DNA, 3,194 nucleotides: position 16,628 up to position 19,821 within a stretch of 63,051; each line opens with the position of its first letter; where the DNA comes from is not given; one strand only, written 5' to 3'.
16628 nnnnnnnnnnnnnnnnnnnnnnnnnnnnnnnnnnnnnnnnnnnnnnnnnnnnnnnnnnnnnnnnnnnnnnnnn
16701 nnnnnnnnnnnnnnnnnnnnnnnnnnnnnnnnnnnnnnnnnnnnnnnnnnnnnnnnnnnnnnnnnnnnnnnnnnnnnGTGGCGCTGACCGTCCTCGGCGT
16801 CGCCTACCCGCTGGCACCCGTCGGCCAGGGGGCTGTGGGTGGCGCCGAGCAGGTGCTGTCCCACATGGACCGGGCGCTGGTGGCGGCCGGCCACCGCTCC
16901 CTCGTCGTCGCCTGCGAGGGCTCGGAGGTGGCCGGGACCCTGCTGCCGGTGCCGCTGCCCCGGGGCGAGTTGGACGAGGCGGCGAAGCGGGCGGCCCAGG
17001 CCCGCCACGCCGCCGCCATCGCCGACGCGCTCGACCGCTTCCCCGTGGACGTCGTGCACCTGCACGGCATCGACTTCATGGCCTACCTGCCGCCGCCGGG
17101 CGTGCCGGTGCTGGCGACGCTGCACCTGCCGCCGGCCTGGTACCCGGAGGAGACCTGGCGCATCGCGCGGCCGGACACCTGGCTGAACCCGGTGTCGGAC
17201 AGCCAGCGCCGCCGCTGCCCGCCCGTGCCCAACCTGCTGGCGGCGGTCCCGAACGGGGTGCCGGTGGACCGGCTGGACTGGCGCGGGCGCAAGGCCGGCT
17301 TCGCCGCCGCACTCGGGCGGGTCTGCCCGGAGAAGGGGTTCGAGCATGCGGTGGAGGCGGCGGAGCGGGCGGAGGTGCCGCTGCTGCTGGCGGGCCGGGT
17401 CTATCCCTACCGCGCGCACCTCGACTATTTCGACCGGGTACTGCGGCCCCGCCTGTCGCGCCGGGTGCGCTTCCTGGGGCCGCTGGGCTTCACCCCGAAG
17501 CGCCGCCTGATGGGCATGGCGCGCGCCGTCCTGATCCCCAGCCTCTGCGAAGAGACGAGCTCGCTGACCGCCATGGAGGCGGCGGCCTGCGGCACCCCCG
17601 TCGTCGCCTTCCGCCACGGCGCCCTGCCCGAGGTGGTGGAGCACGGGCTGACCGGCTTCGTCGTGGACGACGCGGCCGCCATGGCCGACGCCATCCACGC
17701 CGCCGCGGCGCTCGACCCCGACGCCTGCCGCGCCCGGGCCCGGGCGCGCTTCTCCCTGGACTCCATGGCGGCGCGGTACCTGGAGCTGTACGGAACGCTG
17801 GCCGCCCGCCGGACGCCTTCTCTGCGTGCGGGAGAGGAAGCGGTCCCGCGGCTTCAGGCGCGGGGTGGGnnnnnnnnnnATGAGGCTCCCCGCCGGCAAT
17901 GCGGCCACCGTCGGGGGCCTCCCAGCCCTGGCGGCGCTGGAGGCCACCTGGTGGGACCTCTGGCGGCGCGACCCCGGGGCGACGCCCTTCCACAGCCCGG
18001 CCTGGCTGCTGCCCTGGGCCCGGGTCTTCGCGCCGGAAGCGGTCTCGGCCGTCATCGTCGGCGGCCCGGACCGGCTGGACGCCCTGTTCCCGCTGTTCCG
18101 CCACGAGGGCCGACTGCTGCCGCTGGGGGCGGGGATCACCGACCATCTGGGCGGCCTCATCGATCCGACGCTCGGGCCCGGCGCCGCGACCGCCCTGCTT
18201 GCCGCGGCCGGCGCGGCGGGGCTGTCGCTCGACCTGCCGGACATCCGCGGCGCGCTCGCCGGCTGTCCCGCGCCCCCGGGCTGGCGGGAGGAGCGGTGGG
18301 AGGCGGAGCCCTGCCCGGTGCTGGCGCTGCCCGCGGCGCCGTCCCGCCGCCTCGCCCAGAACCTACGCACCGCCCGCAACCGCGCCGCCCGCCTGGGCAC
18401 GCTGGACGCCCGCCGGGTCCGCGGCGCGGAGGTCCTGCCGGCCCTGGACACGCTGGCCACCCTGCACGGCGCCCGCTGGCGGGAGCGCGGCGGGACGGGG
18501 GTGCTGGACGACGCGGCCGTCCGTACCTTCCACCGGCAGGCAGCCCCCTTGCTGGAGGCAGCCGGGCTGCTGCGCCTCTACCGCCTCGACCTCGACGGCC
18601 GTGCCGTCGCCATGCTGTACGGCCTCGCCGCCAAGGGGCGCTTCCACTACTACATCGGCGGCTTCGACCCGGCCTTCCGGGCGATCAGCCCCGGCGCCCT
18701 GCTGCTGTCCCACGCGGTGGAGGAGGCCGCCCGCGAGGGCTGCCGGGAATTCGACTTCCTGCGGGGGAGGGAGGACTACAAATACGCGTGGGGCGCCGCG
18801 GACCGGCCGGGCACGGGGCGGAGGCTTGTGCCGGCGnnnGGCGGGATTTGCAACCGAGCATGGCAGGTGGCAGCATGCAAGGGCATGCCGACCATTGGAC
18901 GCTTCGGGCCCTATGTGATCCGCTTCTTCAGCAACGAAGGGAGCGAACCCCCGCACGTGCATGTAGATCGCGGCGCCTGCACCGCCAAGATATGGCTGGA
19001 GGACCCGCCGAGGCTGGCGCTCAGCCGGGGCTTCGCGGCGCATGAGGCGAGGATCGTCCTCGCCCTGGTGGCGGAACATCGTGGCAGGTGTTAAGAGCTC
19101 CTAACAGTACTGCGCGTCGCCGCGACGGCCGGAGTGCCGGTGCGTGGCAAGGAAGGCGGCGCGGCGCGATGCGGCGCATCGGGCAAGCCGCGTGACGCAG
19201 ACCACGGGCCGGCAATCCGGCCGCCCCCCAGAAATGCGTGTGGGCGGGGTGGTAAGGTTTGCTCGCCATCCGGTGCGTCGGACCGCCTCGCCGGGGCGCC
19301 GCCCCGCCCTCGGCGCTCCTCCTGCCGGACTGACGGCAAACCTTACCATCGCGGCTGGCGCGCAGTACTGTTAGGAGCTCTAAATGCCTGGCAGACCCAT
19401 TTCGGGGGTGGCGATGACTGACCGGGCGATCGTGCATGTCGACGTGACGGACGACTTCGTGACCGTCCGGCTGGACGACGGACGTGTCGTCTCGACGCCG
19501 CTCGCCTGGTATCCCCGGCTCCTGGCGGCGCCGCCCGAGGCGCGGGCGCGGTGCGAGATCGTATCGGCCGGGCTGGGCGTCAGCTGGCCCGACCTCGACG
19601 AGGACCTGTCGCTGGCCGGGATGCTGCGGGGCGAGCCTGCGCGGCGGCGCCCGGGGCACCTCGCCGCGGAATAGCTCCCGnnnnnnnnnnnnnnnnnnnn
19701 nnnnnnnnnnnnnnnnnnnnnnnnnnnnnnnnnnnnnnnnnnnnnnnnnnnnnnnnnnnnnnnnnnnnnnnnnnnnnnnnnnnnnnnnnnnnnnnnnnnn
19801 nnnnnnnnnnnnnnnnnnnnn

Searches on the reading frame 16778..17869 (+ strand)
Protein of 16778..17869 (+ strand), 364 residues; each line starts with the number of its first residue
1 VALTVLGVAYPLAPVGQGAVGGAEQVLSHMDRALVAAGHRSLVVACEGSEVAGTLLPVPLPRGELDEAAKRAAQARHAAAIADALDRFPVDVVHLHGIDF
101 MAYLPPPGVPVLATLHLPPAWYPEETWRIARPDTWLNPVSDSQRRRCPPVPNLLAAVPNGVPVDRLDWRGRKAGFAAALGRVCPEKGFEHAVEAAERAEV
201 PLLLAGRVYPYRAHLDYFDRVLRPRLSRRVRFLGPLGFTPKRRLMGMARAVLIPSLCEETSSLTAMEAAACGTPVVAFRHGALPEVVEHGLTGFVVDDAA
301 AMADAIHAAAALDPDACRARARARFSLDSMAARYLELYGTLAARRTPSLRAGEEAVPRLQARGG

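Call 6: search_protein_families(library=pfam, proteins=[window:16778-17869:+], max_evalue=0.01)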
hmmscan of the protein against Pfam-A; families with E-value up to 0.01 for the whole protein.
window:16778-17869:+ (364 aa): 5 families
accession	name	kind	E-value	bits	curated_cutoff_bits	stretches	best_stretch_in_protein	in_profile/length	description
PF13692.12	Glyco_trans_1_4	-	4.3e-21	76.1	27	1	178-308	6-138/142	Glycosyl transferases group 1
PF00534.26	Glycos_transf_1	-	3.6e-17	62.9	26.4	1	176-313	18-159/172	Glycosyl transferases group 1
PF13439.12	Glyco_transf_4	-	4.9e-10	40.1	28.5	1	20-127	1-116/170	Glycosyltransferase Family 4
PF13524.12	Glyco_trans_1_2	-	1e-05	25.9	25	1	190-323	4-124/144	Glycosyl transferase-like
PF13579.12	Glyco_trans_4_4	-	1.5e-05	25.9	29.7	1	21-144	1-121/158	Glycosyl transferase 4-like domain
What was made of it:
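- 16778..17872 (+): g8, GT4 glycosyltransferase, 364 aa. Part of the accessory module. Glyco_trans_1_4, Glycos_transf_1 and Glyco_transf_4 (call 6).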

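Call 7: search_protein_families(library=ncbifam, proteins=[window:16778-17869:+], max_evalue=0.01)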
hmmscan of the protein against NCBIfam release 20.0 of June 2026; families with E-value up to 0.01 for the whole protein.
window:16778-17869:+ (364 aa): 17 families
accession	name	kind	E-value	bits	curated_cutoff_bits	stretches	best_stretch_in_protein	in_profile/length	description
NF041010.1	glycosy_Agl16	equivalog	2.4e-14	53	575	1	173-307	179-313/352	glycosylation protein Agl16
TIGR03088.1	stp2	hypoth_equivalog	1.4e-13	50.6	409.05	1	244-340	269-372/374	TIGR03088 family PEP-CTERM/XrtA system glycosyltransferase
NF041876.1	EPS_EpsE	equivalog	9e-13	48.2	400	1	179-324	220-373/389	exopolysaccharide biosynthesis GT4 family glycosyltransferase EpsE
TIGR03449.1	mycothiol_MshA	equivalog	1.3e-12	47.3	462.5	1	226-313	282-370/406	D-inositol-3-phosphate glycosyltransferase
TIGR03999.1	thiol_BshA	equivalog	1.7e-12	47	273.7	1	223-341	250-373/375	N-acetyl-alpha-D-glucosaminyl L-malate synthase BshA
TIGR02149.1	glgA_Coryne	subfamily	1.3e-10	40.9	302.4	1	244-339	280-388/391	glycogen synthase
NF053787.1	GlcN_PG_synth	equivalog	3.5e-10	39.3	480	1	252-324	265-338/361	N-acetylglucosaminyl phosphatidylglycerol synthase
TIGR04047.1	MSMEG_0565_glyc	hypoth_equivalog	2.7e-07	30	259.85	1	196-338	221-371/373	MSMEG_0565 family glycosyltransferase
NF012028.0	PRK15484.1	subfamily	1.6e-06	27.5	618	1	226-301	255-330/380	lipopolysaccharide N-acetylglucosaminyltransferase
TIGR04005.1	wcaL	equivalog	9.8e-06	24.7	537.6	1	262-319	318-377/406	colanic acid biosynthesis glycosyltransferase WcaL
TIGR02472.1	sucr_P_syn_N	equivalog_domain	0.0001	21.3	576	1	243-309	335-403/439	sucrose-phosphate synthase, putative, glycosyltransferase domain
NF001901.0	PRK00654.1-5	equivalog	0.00011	20.8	649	1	240-346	383-496/502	glycogen synthase GlgA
NF038229.1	Glyco4_Geo_Pelo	equivalog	0.00019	20.6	400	1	228-340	218-335/338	GPMC system family 4 glycosyltransferase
NF011726.0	PRK15179.1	equivalog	0.00033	19.1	733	1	266-338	609-691/694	Vi polysaccharide biosynthesis protein TviE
TIGR02095.1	glgA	subfamily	0.00073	18.3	328.45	1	239-339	360-475/477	glycogen/starch synthase, ADP-glucose type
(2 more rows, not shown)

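Call 41: search_solved_structures(query=window:16778-17869:+, max_evalue=0.000001)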
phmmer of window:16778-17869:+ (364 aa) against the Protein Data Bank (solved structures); distinct sequences matched with E-value up to 0.000001: 13.
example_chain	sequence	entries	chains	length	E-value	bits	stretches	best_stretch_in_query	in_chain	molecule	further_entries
7fg9_A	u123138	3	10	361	9.7e-38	133.5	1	15-344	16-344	Glycosyl transferase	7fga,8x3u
8x3q_C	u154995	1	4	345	1.2e-37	133.2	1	15-343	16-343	Glycosyl transferase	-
5zer_A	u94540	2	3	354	2.8e-28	102.4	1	178-333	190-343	UDP-glucose:tetrahydrobiopterin glucosyltransferase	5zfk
5ze7_B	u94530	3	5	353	3.1e-28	102.2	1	178-333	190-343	UDP-glucose:tetrahydrobiopterin glucosyltransferase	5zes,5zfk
9v0l_A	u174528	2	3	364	1.5e-24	90.1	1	175-335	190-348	tetrahydrobiopterin glucosyltransferases | tetrahydrobiopterin glucosyltransferase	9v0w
3c4q_A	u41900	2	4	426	2e-10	43.6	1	225-321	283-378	Predicted glycosyltransferases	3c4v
3c48_A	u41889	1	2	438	2.1e-10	43.5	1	225-321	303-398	Predicted glycosyltransferases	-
6kih_A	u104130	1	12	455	1.8e-07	33.9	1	178-343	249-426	Tll1590 protein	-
6tvp_A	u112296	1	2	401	2.2e-07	33.6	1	176-319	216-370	Alpha-maltose-1-phosphate synthase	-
2jjm_A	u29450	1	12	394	2.5e-07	33.4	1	225-305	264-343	GLYCOSYL TRANSFERASE, GROUP 1 FAMILY PROTEIN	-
3mbo_A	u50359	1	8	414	2.7e-07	33.3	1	225-305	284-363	Glycosyltransferase, group 1 family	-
4xso_B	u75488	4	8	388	3.1e-07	33.1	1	180-299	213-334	Alr3699 protein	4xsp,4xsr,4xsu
2f9f_A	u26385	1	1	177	8.1e-07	31.8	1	174-316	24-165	first mannosyl transferase (wbaZ-1)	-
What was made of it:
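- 16778..17872 (+): Glucosylsucrose synthase 7fg9 at 1e-37 over the full length, BGluT at 3e-28 (call 41).
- On Mycothiol pathway: MshA structures reach only 2e-10 over a partial stretch (call 41).
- Closest known: Glucosylsucrose synthase. Same: These are the closest solved relatives of g8 (1e-37 and 3e-28, call 41).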

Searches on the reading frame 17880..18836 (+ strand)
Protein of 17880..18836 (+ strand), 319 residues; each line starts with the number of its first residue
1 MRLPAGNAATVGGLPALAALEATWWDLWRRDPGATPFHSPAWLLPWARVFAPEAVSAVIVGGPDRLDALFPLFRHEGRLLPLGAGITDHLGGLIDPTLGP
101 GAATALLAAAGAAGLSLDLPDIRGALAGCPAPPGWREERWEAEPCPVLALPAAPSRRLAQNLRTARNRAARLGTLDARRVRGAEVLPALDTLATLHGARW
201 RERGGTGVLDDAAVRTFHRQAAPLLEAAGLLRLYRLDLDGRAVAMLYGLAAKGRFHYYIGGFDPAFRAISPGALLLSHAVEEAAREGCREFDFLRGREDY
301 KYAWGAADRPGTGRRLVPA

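Call 6: search_protein_families(library=pfam, proteins=[window:17880-18836:+], max_evalue=0.01)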
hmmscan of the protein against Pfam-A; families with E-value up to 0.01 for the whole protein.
window:17880-18836:+ (319 aa): 1 family
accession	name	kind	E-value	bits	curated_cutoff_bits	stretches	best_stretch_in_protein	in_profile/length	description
PF13480.13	Acetyltransf_6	-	3e-35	121.9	22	1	157-301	2-142/143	Acetyltransferase (GNAT) domain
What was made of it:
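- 17880..18839 (+): g9, Acetyltransf_6 (CelD/Fem-like GNAT) acyltransferase, 319 aa. Alternative GTG starts lie at 17865 and 17826. Part of the accessory module. PF13480, 122 bits (call 6).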

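Call 7: search_protein_families(library=ncbifam, proteins=[window:17880-18836:+], max_evalue=0.01)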
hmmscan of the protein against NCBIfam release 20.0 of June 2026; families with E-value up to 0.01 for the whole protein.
window:17880-18836:+ (319 aa): 1 family
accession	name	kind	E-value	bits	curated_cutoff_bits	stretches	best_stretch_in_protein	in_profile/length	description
NF047385.1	T4SS_GNAT_BspF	exception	7.1e-09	34.8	775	1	158-281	226-350/428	type IV secretion system effector crotonyl transferase BspF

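Call 42: search_solved_structures(query=window:17880-18836:+, max_evalue=0.1)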
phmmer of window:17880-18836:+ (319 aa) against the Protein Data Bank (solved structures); distinct sequences matched with E-value up to 0.1: 0.
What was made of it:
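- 17880..18839 (+): No solved relative by sequence (call 42).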

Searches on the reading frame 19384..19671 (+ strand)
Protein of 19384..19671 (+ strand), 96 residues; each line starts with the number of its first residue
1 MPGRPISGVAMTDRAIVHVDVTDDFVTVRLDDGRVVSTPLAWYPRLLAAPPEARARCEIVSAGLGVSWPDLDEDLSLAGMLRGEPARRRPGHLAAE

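Call 8: search_protein_families(library=pfam, proteins=[window:19384-19671:+], max_evalue=0.001)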
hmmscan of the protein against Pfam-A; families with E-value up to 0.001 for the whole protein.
window:19384-19671:+ (96 aa): 1 family
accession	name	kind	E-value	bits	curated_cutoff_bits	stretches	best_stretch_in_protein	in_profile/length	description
PF10387.14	DUF2442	-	5.5e-18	65.4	23.9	1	16-85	1-71/72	Protein of unknown function (DUF2442)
